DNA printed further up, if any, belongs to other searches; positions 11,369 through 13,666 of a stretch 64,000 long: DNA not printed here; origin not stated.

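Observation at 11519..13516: Single-polypeptide fusion of an RmlD-like 4-ketoreductase with a TylC3-like sugar C-methyltransferase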

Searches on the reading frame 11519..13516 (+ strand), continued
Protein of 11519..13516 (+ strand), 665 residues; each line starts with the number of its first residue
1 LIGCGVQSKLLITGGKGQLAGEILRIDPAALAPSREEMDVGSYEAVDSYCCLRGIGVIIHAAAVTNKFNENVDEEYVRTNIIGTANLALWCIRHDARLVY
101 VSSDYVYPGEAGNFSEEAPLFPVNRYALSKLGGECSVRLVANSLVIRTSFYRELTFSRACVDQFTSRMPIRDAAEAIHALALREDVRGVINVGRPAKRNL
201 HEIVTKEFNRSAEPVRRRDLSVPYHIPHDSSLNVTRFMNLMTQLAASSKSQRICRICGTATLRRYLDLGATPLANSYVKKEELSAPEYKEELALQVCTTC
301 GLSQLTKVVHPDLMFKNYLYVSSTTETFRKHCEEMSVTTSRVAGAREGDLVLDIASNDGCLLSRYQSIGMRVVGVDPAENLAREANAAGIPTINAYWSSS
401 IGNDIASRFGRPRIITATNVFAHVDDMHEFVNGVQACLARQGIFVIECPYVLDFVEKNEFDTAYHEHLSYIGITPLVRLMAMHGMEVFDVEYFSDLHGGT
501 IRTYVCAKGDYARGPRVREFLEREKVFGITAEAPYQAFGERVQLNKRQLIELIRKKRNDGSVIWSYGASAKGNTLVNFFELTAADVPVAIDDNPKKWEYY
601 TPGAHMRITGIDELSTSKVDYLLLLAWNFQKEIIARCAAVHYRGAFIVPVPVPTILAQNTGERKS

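Call 37: predict_structure(alignment_id=A1)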
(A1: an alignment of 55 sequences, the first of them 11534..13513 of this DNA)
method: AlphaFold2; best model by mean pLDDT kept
length: 660 residues; sequences in the alignment: 55
mean_pLDDT: 89.2   pTM: 0.85
mean pLDDT of the five models: 89.2, 89.0, 87.2, 86.1, 85.2
residues with pLDDT >= 90: 420; 70-90: 193; 50-70: 38; < 50: 9
segments of 3 or more residues with pLDDT < 50: 654-660
pLDDT, mean of each block of 10 residues (from residue 1): 84 94 95 95 93 90 77 94 97 89 66 80 89 95 90 92 94 93 91 92 95 83 86 76 85 96 86 89 89 96 76 59 88 96 95 90 94 82 88 90 94 90 95 97 92 77 89 98 93 87 97 98 97 95 96 96 88 93 92 92 94 94 85 92 91 48
secondary structure, 60 per line:
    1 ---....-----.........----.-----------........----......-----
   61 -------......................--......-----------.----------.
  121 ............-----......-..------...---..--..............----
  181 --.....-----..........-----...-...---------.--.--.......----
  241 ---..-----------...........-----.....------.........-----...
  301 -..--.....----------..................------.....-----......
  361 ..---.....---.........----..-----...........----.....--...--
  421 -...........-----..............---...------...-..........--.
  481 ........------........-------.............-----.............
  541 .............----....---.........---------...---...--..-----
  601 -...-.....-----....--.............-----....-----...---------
elements in order: E4-7 H13-21 H38-45 E50-55 H68-89 E92-97 H120-132 E138-143 E153-155 H165-176 E183-187 H195-202 E208-210 H230-236 E257-267 E284-292 E298-300 H306-310 H321-338 E345-349 H355-362 E366-370 H374-382 H394-404 E409-413 H422-432 E438-445 H446-451 E464-466 H468-477 E480-488 E495-502 H510-522 H528-553 E558-561 H565-573 E583-585 E602-604 H606-610 E616-619 H622-634 E640-643 E649-651

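Call 39: fold_search(model_id=the predicted structure, library=pdb)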
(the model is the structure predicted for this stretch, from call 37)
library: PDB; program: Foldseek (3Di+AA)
matches with E <= 10: 1953; with E <= 0.001: 813
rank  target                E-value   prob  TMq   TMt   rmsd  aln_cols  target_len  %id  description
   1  4rv9                  4.5e-42  1.00  0.60  0.94   2.8       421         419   37  Crystal structure of MtmC in complex with SAH (released 2015-02-04)
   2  4rvd                  3.0e-41  1.00  0.60  0.94   2.8       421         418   37  Crystal structure of MtmC in complex with SAM (released 2015-01-28)
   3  5t6b_B                3.7e-37  1.00  0.59  0.95   1.9       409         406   29  X-ray structure of the KijD1 C3-methyltransfeerase, converted to monomeric form (released 2016-09-14)
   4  5t64_B                5.6e-37  1.00  0.57  0.94   2.2       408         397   28  X-ray structure of the C3-methyltransferase KijD1 from Actinomadura kijaniata in complex with TDP and SAH (released 2016-09-14)
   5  4e33                  8.5e-37  1.00  0.59  0.94   2.0       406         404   31  X-ray Structure of the C-3'-Methyltransferase TcaB9 in Complex with S-Adenosyl-L-Homocysteine and Reduced dTDP-Sugar Sub (released 2012-04-25)
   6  3ndi                  1.4e-36  1.00  0.59  0.94   2.0       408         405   31  X-ray Structure of a C-3'-Methyltransferase in Complex with S-adenosylmethionine and dTMP (released 2010-06-30)
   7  5t6b_A                2.3e-36  1.00  0.58  0.94   2.0       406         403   29  X-ray structure of the KijD1 C3-methyltransfeerase, converted to monomeric form (released 2016-09-14)
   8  5t6b_D                3.0e-36  1.00  0.57  0.95   2.3       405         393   28  X-ray structure of the KijD1 C3-methyltransfeerase, converted to monomeric form (released 2016-09-14)
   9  4e2y                  3.0e-36  1.00  0.59  0.95   1.9       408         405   31  X-ray Structure of the E224Q mutant of TcaB9, a C-3'-Methyltransferase, in Complex with S-Adenosyl-L-Homocysteine and Su (released 2012-04-25)
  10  5t67_B                4.5e-36  1.00  0.58  0.94   2.1       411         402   28  x-ray structure of the KijD1 C3-methyltransferase from Actinomadura kijaniata in complex with SAH and dTDP-sugar produ (released 2016-09-14)
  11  4e31                  5.2e-36  1.00  0.59  0.94   1.9       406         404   31  X-ray Structure of the Y76F mutant of TcaB9, a C-3'-Methyltransferase, in Complex with S-Adenosyl-L-Homocysteine and Sug (released 2012-04-25)
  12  4e30                  6.4e-36  1.00  0.59  0.95   2.0       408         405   30  X-ray Structure of the H181N/E224Q double mutant of TcaB9, a C-3'-Methyltransferase, in Complex with S-Adenosyl-L-Homocy (released 2012-04-25)
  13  4e2x                  1.0e-35  1.00  0.59  0.94   2.0       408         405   31  X-ray Structure of the Y222F mutant of TcaB9, a C-3'-Methyltransferase, in Complex with S-Adenosyl-L-Homocysteine and dT (released 2012-04-25)
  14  5t6b_C                1.3e-35  1.00  0.58  0.95   1.9       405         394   28  X-ray structure of the KijD1 C3-methyltransfeerase, converted to monomeric form (released 2016-09-14)
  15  5t64_A                1.4e-35  1.00  0.58  0.94   2.1       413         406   28  X-ray structure of the C3-methyltransferase KijD1 from Actinomadura kijaniata in complex with TDP and SAH (released 2016-09-14)
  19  4wpg                  1.4e-13  1.00  0.32  0.69   3.4       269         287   23  Group A Streptococcus GacA is an essential dTDP-4-dehydrorhamnose reductase (RmlD) (released 2015-09-09)
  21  8g22                  4.1e-13  1.00  0.33  0.74   3.0       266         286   23  Crystal Structure of the dTDP-4-dehydrorhamnose Reductase from Streptococcus pneumoniae. (released 2023-02-22)
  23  2ggs_A                1.3e-12  1.00  0.32  0.74   2.9       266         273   26  crystal structure of hypothetical dTDP-4-dehydrorhamnose reductase from sulfolobus tokodaii (released 2007-03-24)
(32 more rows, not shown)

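Call 44: find_related_loci(query=A1, collection=genome_contigs, flank=6000)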
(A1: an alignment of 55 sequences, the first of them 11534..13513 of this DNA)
Query A1 (660 aa) in genome_contigs; peptide patterns used: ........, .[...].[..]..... (x = any residue, [..] = any of these).
71 stretches matched a pattern; 67 encode a relative of the query (tblastn E <= 1e-3); 66 distinct loci.
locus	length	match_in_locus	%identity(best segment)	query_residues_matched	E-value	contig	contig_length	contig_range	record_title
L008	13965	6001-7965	71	1-655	0e+0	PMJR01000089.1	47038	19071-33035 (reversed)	MAG: Ignavibacteriae bacterium isolate fen_1276 73.20120600_E2D.49_contig_32964, whole genome shotgun sequence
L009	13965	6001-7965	71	1-655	0e+0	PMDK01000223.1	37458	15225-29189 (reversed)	MAG: Ignavibacteriae bacterium isolate fen_1286 73.20120700_E2X.266_contig_431500, whole genome shotgun sequence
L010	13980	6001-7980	71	1-659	0e+0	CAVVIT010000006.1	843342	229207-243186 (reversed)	MAG: Ignavibacteriota bacterium isolate MFD01476.bin.1.164 genome assembly, contig: contig_13488, whole genome shotgun s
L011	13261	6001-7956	65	1-652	0e+0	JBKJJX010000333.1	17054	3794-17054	MAG: Bacteroidota bacterium isolate ant_bin.22 S1Ck117_4986841_flag_0_multi_12.8518_len_17054, whole genome shotgun sequ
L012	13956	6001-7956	65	1-652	0e+0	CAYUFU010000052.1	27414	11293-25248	MAG TPA_asm: uncultured Chitinophagales bacterium isolate binchicken_co274_268 genome assembly, contig: NODE_4462_length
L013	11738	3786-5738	61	1-651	0e+0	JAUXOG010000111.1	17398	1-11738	MAG: Bacteroidota bacterium isolate C1_metabat.bin.52 C1_k141_108683, whole genome shotgun sequence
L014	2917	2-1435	83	174-651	0e+0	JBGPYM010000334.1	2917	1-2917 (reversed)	MAG: Bacteroidota bacterium isolate OBJ1_062018_090_13 k141_2889901_length_2917_cov_7.0000, whole genome shotgun sequenc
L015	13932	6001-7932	58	1-646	0e+0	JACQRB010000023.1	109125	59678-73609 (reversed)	MAG: Candidatus Omnitrophota bacterium isolate NC_groundwater_1348_Ag_S-0.2um_64_53 S_p2_S4_coassembly_k141_1043002, who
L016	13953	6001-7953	71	1-651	0e+0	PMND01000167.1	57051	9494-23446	MAG: Ignavibacteriae bacterium isolate fen_1259 73.20100900_E3D.21_contig_2039, whole genome shotgun sequence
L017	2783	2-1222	74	250-656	0e+0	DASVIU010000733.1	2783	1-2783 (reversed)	MAG TPA_asm: Bacteroidota bacterium isolate SMAG_U3001 k141_572061, whole genome shotgun sequence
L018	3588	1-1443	60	172-652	0e+0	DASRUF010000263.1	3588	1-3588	MAG TPA_asm: Bacteroidota bacterium isolate SMAG_U7915 k141_2864789, whole genome shotgun sequence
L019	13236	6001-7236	67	243-654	0e+0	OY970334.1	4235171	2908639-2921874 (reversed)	MAG: uncultured Bacteroidetes bacterium isolate MFD05512.bin.c.1 genome assembly, chromosome: 1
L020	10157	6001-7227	68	243-651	0e+0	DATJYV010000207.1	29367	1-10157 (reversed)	MAG TPA_asm: Bacteroidota bacterium isolate SMAG_U15161 k141_4323818, whole genome shotgun sequence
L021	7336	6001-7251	65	241-657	0e+0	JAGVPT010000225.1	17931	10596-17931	MAG: Bacteroidetes bacterium isolate DeMMO3_9 c_000000018386, whole genome shotgun sequence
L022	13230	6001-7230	66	243-652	0e+0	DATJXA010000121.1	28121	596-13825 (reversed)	MAG TPA_asm: Bacteroidota bacterium isolate SMAG_U15114 k141_2549985, whole genome shotgun sequence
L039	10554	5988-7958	38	27-657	2e-132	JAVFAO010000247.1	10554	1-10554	MAG: Myxococcota bacterium isolate BF4_93 NODE_20530_length_10554_cov_4.117483_Biofilm4, whole genome shotgun sequence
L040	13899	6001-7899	37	4-646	1e-124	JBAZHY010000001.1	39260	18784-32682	MAG: Pedobacter sp. isolate SO_2017_LW3_81 NODE_2387_length_39260_cov_1.385812_LW162_2017, whole genome shotgun sequence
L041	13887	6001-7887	37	17-651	6e-127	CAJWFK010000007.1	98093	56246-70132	MAG TPA_asm: uncultured Woeseia sp. isolate ERR599156_bin.119_MetaBAT_v2.12.1_MAG genome assembly, contig: NODE_359_leng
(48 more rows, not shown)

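Call 67: list_cluster_members(proteins=[P0001, P0030, P0087, P0011])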
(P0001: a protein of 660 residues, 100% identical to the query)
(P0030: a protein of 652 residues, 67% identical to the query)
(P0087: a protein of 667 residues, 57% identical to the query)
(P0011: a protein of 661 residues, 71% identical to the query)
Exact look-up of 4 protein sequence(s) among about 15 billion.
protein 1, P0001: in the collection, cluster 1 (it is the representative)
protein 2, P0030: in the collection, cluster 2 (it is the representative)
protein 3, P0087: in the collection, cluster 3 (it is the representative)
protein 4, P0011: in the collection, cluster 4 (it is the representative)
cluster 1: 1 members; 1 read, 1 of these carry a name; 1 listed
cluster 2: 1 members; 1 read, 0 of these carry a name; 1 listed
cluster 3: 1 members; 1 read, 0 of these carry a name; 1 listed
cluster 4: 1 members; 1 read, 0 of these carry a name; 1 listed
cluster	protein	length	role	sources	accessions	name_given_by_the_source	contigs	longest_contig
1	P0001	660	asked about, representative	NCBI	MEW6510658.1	MAG: sugar nucleotide-binding protein [Bacteroidota bacterium]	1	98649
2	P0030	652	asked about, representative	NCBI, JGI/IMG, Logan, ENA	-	-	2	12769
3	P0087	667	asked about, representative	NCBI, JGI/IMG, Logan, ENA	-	-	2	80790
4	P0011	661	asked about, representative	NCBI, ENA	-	-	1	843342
